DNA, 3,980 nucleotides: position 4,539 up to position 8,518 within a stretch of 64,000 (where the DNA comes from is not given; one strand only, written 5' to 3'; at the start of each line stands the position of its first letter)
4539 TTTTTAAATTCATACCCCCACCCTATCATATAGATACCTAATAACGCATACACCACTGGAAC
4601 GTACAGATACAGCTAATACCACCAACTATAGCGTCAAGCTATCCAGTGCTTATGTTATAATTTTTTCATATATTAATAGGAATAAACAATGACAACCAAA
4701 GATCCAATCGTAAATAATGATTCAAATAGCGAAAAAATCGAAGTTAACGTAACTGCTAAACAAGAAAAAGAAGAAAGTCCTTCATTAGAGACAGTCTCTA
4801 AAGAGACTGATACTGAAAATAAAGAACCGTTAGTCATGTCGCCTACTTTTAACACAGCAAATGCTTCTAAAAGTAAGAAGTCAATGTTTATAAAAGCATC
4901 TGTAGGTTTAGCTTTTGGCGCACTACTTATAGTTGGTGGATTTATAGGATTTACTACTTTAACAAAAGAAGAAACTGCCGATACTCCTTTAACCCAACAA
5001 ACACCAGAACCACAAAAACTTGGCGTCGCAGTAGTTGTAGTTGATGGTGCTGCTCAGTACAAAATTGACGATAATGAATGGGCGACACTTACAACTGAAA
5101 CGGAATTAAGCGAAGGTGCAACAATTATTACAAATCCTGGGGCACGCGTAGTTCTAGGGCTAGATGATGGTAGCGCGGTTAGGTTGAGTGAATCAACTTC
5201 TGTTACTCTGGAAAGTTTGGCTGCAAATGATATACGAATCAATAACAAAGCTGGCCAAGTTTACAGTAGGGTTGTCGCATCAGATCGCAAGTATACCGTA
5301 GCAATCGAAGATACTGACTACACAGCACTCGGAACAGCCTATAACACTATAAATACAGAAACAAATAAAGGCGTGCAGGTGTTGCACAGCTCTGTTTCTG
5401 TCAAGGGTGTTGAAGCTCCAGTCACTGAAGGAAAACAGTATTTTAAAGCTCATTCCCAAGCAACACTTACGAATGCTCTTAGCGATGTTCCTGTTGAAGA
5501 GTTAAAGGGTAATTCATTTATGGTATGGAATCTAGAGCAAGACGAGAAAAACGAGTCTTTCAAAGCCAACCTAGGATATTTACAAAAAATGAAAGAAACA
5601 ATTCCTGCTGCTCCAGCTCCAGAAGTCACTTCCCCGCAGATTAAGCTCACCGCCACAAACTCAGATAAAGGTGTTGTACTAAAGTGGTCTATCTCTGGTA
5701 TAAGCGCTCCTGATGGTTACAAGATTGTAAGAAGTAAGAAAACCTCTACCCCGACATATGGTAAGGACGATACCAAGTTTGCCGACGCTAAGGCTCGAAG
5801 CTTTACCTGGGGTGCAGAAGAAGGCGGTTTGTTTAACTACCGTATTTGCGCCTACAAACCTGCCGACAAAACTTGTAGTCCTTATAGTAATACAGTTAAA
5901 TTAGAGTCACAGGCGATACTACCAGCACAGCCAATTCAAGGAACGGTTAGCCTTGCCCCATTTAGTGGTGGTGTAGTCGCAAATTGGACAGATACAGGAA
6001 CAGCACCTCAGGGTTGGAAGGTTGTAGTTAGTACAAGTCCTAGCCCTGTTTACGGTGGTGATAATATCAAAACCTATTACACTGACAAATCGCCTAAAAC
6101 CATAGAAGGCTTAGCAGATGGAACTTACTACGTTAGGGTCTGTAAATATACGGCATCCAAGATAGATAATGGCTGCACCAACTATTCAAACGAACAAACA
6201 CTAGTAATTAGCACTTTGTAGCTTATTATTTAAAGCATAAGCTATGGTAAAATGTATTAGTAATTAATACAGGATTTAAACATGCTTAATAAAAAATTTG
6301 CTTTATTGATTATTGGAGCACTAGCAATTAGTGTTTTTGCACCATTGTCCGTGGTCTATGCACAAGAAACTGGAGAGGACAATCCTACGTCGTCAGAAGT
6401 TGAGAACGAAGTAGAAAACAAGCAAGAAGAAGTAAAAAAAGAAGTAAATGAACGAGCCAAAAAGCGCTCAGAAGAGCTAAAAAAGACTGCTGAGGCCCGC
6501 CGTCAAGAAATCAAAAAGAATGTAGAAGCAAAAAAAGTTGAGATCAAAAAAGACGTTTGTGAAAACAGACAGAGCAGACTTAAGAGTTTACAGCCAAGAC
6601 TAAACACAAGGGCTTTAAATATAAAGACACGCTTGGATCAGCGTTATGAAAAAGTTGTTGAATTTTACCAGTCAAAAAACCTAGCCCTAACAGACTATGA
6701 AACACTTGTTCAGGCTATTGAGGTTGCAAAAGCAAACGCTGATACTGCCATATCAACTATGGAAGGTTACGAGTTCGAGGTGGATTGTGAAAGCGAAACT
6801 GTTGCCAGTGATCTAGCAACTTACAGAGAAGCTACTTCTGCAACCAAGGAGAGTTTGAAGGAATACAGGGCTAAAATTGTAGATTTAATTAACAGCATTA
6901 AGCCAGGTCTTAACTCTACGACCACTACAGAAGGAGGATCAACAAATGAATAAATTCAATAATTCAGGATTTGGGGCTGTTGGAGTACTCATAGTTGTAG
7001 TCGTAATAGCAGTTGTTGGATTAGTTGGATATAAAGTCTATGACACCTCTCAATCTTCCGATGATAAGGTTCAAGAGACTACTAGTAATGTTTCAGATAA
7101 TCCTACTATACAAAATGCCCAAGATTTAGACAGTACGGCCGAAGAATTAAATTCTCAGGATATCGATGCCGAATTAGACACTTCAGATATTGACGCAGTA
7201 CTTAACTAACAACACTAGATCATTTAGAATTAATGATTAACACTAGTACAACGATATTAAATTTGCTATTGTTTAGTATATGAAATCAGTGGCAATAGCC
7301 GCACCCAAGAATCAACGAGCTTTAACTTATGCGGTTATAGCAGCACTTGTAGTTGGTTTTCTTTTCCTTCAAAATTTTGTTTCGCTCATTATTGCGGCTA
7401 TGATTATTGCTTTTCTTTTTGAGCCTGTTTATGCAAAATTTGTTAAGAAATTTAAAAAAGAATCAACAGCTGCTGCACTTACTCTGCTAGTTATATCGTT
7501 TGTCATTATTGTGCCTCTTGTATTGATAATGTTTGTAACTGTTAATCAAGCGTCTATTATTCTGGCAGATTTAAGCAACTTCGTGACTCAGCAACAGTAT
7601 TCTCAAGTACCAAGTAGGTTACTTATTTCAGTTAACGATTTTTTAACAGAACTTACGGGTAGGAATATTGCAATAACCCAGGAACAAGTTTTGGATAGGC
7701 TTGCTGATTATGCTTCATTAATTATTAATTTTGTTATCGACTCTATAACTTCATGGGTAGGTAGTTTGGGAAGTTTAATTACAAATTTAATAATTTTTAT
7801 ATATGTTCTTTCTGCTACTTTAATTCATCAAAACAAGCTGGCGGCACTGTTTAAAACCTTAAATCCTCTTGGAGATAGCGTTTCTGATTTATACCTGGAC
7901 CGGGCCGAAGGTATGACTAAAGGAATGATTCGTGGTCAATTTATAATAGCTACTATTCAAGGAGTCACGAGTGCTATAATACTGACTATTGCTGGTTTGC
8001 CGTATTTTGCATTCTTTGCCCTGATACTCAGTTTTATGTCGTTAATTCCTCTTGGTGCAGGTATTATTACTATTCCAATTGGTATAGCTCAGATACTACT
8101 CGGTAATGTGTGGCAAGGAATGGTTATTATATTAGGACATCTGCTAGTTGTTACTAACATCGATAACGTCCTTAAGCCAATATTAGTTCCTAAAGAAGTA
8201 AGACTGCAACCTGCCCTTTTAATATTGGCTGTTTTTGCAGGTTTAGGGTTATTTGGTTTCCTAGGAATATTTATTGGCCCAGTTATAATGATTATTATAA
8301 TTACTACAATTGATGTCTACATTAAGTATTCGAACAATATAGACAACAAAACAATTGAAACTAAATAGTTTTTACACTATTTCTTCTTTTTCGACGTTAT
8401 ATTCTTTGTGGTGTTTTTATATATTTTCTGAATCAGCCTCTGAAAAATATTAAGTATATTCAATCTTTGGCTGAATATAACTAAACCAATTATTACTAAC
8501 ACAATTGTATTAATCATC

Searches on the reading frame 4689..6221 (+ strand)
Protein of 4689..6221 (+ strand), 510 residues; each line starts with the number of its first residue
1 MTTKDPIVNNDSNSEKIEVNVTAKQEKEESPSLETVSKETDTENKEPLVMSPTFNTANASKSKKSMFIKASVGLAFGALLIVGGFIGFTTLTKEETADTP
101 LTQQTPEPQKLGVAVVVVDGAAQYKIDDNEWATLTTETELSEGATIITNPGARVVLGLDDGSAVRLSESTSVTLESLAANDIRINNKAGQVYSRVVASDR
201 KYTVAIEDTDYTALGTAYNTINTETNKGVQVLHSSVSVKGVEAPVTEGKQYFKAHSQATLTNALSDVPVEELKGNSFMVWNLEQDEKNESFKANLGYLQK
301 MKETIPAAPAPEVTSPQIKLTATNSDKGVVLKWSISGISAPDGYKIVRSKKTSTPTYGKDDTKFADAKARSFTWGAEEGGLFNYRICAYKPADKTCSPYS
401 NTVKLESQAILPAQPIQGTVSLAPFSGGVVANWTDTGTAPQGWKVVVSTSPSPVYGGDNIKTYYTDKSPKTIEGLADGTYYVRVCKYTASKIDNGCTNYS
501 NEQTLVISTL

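Call 26: search_protein_families(library=pfam, proteins=[window:4689-6221:+], max_evalue=0.001)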
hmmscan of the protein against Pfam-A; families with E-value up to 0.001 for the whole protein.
window:4689-6221:+ (510 aa): 1 family
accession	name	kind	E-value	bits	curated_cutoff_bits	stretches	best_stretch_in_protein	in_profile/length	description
PF04773.18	FecR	-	6.7e-08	33.3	24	1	145-236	2-96/97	FecR protein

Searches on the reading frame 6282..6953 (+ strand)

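Call 71: search_protein_families(library=pfam, proteins=[window:6282-6953:+], max_evalue=0.001)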
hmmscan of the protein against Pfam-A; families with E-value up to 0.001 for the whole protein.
window:6282-6953:+ (223 aa): 1 family
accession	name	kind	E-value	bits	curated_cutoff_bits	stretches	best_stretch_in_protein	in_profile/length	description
PF01442.23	Apolipoprotein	-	0.00014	22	90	0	38-127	69-161/190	Apolipoprotein A1/A4/E domain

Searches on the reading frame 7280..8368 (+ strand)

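Call 71: search_protein_families(library=pfam, proteins=[window:7280-8368:+], max_evalue=0.001)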
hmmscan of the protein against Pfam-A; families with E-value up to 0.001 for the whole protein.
window:7280-8368:+ (362 aa): 1 family
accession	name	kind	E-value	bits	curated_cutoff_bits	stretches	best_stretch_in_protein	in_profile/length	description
PF01594.21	AI-2E_transport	-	2.4e-47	162.1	34.3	1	16-347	3-326/327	AI-2E family transporter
